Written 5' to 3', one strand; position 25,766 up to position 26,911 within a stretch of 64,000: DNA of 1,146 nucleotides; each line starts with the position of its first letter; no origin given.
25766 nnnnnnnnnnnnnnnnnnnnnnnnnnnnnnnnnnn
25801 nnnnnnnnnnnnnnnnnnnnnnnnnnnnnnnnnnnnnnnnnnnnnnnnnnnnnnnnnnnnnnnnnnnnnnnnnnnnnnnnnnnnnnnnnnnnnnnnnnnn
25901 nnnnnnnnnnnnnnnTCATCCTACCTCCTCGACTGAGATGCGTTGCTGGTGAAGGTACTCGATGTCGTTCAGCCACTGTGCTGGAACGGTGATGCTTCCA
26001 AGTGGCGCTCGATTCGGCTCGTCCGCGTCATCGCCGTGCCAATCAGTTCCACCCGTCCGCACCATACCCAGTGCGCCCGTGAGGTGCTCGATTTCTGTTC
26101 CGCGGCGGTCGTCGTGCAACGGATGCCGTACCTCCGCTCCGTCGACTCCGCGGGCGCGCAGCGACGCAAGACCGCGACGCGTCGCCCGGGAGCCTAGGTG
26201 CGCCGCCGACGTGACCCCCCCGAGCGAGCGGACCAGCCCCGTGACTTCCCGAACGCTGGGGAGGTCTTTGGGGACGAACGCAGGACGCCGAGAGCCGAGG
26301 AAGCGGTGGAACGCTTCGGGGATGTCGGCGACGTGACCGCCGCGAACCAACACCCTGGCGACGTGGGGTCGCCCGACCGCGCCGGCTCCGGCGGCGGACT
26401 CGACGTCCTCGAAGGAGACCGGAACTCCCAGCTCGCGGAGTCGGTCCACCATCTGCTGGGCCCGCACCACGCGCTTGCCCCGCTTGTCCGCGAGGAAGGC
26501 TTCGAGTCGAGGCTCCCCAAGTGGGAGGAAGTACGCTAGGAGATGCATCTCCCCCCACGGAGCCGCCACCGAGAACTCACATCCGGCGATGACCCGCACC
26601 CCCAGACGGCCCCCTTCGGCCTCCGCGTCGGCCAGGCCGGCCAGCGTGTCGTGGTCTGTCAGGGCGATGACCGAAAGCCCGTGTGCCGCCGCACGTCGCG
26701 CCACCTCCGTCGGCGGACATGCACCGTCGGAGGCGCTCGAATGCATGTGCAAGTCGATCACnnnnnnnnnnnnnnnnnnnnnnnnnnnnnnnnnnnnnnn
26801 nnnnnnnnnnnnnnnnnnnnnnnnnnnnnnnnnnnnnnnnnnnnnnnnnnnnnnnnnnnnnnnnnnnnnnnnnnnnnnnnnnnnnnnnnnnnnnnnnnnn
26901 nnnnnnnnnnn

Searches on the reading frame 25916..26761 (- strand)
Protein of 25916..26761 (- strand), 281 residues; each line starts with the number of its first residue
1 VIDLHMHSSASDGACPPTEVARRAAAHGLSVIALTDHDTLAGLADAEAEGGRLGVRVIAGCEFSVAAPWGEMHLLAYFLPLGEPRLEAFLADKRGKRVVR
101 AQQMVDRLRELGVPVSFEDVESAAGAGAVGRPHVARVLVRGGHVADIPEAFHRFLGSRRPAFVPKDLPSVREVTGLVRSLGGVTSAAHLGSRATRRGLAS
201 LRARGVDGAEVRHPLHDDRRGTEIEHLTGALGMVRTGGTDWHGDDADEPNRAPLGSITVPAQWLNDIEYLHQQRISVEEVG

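Call 53: search_protein_families(library=pfam, proteins=[window:25916-26761:-], max_evalue=0.01)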
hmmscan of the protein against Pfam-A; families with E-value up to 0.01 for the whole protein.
window:25916-26761:- (281 aa): 2 families
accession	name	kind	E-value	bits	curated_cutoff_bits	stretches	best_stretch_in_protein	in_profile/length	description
PF02811.25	PHP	-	6.8e-14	53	26.4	1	3-67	1-67/164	PHP domain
PF19799.5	DUF6282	-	0.00013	22.2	26.8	0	1-40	2-43/196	Family of unknown function (DUF6282)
